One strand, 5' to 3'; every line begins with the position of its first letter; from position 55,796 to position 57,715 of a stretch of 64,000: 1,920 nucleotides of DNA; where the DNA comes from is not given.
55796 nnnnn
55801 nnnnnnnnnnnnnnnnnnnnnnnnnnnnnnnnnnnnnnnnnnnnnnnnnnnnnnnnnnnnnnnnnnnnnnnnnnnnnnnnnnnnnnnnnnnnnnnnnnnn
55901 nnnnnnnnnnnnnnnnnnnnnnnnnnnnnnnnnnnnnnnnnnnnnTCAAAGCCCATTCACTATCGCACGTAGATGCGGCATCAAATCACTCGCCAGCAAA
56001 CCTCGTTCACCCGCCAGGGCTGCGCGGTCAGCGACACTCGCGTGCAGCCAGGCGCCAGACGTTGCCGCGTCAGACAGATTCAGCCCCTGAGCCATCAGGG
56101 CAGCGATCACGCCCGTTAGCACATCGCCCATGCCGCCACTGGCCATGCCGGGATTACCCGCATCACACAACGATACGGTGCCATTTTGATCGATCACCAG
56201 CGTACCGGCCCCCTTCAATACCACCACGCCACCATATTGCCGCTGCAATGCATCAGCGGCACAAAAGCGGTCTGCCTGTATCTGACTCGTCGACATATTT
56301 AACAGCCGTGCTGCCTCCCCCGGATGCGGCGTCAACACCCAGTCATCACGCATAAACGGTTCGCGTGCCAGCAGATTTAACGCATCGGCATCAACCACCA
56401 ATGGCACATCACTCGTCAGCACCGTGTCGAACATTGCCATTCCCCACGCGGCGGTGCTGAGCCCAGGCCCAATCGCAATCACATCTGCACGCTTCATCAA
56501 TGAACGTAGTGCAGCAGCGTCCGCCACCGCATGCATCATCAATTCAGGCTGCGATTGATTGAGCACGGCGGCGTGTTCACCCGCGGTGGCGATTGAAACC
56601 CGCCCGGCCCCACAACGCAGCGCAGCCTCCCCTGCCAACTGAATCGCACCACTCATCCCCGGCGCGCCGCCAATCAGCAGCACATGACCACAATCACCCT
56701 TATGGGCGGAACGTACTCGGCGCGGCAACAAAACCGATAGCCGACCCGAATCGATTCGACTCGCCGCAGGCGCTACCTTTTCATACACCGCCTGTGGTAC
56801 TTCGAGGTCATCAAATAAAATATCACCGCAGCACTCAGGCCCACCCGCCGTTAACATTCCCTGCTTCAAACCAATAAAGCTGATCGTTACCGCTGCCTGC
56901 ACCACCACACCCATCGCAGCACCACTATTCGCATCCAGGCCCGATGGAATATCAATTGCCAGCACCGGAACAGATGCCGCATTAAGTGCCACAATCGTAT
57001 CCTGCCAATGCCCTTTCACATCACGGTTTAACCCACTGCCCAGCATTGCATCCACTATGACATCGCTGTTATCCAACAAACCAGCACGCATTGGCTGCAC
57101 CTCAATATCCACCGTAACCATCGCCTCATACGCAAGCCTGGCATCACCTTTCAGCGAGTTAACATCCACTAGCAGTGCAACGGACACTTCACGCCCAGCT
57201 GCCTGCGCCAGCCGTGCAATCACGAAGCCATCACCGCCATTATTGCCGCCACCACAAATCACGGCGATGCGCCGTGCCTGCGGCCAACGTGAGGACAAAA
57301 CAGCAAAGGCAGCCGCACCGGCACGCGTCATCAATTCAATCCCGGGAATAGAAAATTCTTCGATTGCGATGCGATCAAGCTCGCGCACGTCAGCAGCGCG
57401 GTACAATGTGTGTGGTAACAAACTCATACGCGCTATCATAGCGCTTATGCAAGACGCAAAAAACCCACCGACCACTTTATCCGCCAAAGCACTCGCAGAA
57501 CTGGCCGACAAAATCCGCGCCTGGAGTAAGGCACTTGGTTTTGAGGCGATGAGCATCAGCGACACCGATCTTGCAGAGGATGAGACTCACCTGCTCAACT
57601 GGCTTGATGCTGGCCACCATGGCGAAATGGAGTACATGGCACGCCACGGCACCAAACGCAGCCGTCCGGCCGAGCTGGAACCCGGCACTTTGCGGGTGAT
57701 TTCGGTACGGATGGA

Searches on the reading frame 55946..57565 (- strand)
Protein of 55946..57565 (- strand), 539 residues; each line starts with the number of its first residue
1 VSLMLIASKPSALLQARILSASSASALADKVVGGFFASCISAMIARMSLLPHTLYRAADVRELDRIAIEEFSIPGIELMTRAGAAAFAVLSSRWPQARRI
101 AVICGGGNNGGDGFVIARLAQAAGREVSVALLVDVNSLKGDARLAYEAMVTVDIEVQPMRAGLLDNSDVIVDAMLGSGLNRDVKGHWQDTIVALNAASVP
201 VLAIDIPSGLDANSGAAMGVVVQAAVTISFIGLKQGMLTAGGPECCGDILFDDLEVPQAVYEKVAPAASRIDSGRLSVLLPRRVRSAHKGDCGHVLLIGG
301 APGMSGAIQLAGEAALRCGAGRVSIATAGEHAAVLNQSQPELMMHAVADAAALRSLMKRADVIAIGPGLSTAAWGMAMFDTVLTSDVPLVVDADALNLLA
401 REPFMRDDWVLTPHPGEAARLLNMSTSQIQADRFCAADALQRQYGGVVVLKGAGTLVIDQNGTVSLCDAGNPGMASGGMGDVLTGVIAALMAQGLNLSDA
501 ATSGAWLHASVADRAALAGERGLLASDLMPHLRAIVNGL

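Call 3: search_protein_families(library=pfam, proteins=[window:55946-57565:-], max_evalue=0.1)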
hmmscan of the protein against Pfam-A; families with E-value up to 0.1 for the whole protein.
window:55946-57565:- (539 aa): 4 families
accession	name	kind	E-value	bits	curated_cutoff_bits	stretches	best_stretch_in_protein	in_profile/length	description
PF01256.23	Carb_kinase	-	3.7e-62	210.4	27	1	295-529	1-237/242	NAD(P)H-hydrate dehydratase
PF03853.21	YjeF_N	-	4.1e-42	144.5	24.9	1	77-236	3-169/169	YjeF-related protein N-terminus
PF08543.17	Phos_pyr_kin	-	5.3e-06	26.4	27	1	380-516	92-237/246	Phosphomethylpyrimidine kinase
PF02110.20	HK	-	0.059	13.2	27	0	429-517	136-224/247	Hydroxyethylthiazole kinase family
